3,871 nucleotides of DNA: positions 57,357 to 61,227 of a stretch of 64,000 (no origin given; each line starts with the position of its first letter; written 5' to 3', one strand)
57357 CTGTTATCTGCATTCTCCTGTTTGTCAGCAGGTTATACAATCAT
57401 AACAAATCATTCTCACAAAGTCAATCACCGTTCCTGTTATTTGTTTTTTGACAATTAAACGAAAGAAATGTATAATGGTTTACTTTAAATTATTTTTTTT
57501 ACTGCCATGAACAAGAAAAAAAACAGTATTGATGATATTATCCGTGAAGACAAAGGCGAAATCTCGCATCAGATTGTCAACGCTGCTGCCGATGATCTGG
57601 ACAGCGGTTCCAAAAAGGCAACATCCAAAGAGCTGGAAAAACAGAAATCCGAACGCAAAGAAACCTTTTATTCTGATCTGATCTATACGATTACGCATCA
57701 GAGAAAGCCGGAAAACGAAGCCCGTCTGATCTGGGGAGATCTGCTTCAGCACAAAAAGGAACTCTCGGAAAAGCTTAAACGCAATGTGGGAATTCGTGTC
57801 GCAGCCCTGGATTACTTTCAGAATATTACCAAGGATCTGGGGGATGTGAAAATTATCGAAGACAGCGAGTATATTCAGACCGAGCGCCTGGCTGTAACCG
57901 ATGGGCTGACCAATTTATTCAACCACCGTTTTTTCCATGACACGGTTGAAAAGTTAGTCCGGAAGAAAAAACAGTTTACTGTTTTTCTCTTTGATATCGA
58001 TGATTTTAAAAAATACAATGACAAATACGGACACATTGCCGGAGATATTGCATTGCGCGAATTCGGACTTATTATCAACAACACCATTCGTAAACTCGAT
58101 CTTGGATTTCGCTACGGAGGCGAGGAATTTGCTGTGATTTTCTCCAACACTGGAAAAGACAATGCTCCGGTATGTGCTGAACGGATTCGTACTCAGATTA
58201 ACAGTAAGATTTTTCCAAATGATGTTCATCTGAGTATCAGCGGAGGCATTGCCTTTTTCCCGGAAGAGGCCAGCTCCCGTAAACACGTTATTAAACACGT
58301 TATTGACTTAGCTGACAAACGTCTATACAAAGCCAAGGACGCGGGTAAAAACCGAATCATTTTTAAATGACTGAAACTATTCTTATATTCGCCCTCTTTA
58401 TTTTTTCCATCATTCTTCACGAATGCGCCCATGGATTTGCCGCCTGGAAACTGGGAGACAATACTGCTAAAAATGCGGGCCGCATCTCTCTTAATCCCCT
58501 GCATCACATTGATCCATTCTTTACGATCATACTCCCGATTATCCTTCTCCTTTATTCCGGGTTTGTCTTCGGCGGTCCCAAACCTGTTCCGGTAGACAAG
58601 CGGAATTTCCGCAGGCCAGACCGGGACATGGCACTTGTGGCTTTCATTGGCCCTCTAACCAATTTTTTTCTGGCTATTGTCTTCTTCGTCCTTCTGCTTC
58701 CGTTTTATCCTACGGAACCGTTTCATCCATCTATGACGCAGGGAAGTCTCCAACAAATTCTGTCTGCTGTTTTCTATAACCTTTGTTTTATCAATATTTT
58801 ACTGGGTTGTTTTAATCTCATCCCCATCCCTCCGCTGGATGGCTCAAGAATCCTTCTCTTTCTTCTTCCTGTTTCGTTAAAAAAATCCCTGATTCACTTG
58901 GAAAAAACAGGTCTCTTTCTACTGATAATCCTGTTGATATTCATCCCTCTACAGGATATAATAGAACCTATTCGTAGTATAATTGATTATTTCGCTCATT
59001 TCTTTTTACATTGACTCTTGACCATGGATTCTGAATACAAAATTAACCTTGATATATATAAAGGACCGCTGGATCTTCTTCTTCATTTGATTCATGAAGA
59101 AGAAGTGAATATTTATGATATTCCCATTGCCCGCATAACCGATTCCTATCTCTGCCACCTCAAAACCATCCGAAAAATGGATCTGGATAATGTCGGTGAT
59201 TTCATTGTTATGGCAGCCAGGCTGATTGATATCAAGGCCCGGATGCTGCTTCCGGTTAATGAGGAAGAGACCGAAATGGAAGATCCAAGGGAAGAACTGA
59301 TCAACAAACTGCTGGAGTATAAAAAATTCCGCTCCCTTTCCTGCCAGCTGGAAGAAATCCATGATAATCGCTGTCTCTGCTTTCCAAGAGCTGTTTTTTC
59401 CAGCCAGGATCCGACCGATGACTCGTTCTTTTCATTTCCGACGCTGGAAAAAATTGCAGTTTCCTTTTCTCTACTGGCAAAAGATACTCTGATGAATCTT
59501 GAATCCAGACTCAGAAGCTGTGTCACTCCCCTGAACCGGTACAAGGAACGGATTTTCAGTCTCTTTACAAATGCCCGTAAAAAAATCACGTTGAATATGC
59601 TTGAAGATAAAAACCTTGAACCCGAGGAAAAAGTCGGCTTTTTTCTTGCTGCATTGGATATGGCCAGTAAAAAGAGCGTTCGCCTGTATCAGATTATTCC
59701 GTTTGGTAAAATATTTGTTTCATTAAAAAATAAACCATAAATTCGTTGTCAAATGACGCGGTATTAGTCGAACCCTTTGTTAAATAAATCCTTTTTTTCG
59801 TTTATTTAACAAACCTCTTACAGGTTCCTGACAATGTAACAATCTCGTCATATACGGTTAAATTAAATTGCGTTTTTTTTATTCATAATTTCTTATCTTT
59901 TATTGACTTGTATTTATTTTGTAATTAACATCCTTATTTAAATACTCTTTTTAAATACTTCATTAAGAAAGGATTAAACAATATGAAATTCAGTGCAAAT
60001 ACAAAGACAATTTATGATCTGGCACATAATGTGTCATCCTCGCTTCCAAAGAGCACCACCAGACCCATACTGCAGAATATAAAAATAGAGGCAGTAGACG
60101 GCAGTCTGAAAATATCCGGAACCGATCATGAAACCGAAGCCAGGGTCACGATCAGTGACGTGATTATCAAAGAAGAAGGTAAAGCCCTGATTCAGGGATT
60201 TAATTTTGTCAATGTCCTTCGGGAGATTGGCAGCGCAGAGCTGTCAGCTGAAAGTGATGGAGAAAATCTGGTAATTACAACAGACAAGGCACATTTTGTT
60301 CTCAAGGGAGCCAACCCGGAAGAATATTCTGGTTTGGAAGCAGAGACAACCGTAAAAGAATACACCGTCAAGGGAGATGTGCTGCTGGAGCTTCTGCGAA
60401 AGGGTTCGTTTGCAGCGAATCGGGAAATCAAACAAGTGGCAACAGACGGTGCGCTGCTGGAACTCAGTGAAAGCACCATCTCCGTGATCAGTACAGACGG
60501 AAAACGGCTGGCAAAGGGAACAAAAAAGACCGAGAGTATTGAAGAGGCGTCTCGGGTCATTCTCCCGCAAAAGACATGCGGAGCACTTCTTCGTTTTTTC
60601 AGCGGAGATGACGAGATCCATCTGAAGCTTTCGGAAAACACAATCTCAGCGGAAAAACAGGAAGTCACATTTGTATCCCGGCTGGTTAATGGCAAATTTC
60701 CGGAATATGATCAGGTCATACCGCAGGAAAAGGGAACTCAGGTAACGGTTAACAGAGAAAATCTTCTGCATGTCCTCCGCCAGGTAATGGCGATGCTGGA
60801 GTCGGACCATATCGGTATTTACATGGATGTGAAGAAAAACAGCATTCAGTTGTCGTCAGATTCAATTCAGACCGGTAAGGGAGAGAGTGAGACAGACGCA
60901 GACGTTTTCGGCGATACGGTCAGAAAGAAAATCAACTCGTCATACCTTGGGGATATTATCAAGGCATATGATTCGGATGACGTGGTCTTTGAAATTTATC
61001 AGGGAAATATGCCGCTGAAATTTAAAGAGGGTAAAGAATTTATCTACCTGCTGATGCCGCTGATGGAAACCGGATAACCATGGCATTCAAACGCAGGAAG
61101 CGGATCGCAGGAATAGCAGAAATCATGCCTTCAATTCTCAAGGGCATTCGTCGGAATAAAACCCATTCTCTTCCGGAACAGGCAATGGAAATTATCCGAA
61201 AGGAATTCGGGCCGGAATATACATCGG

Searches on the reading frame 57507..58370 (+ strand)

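Call 63: search_protein_families(library=pfam, proteins=[window:57507-58370:+], max_evalue=0.1)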
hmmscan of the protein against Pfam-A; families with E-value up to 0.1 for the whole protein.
window:57507-58370:+ (287 aa): 5 families
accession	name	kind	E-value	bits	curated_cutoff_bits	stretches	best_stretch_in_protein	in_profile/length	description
PF00990.26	GGDEF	-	5.8e-37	127.4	23.8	1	129-283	1-161/161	Diguanylate cyclase, GGDEF domain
PF13224.11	DUF4032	-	0.0031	17.8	23.8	1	52-107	107-162/163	Domain of unknown function (DUF4032)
PF22335.1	Cas10-Cmr2_palm2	-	0.0099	16.4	27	1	204-284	58-132/133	Cas10/Cmr2, second palm domain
PF11447.13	DUF3201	-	0.054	13.4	25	0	75-99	6-29/153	Protein of unknown function (DUF3201)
PF25284.1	DUF7874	-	0.087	13.4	30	0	141-241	23-118/136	Family of unknown function (DUF7874)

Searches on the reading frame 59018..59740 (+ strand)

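Call 63: search_protein_families(library=pfam, proteins=[window:59018-59740:+], max_evalue=0.1)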
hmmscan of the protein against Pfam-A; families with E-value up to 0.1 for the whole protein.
window:59018-59740:+ (240 aa): 2 families
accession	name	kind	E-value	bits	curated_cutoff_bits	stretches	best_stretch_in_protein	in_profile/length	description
PF02616.19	SMC_ScpA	-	2.4e-34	119.8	24.6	1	24-236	1-231/232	Segregation and condensation protein ScpA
PF24855.1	DUF7729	-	0.099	12.7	25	0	94-144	104-152/208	Domain of unknown function (DUF7729)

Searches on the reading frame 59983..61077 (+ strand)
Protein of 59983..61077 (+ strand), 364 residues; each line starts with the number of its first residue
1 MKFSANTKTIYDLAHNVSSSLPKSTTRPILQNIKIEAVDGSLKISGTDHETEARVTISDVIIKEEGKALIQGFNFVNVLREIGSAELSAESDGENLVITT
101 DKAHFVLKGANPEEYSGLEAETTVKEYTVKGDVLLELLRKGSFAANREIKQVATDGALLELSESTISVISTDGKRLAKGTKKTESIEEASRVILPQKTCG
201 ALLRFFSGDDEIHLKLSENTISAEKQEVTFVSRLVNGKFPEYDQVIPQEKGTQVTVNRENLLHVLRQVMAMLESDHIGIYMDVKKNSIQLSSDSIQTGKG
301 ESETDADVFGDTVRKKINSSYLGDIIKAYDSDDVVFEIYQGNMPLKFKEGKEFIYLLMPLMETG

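Call 63: search_protein_families(library=pfam, proteins=[window:59983-61077:+], max_evalue=0.1)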
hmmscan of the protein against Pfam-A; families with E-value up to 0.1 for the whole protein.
window:59983-61077:+ (364 aa): 4 families
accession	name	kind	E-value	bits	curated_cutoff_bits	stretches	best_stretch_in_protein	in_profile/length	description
PF00712.24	DNA_pol3_beta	-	1.4e-26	93.4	24.4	1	1-116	1-117/120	DNA polymerase III beta subunit, N-terminal domain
PF02767.21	DNA_pol3_beta_2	-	2.4e-20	73.4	27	1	129-241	2-116/116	DNA polymerase III beta subunit, central domain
PF02768.20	DNA_pol3_beta_3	-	1.6e-15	57.4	27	1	244-359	2-119/121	DNA polymerase III beta subunit, C-terminal domain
PF11181.13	YflT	-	0.029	15.3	26.2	1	160-234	23-96/99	Heat induced stress protein YflT domain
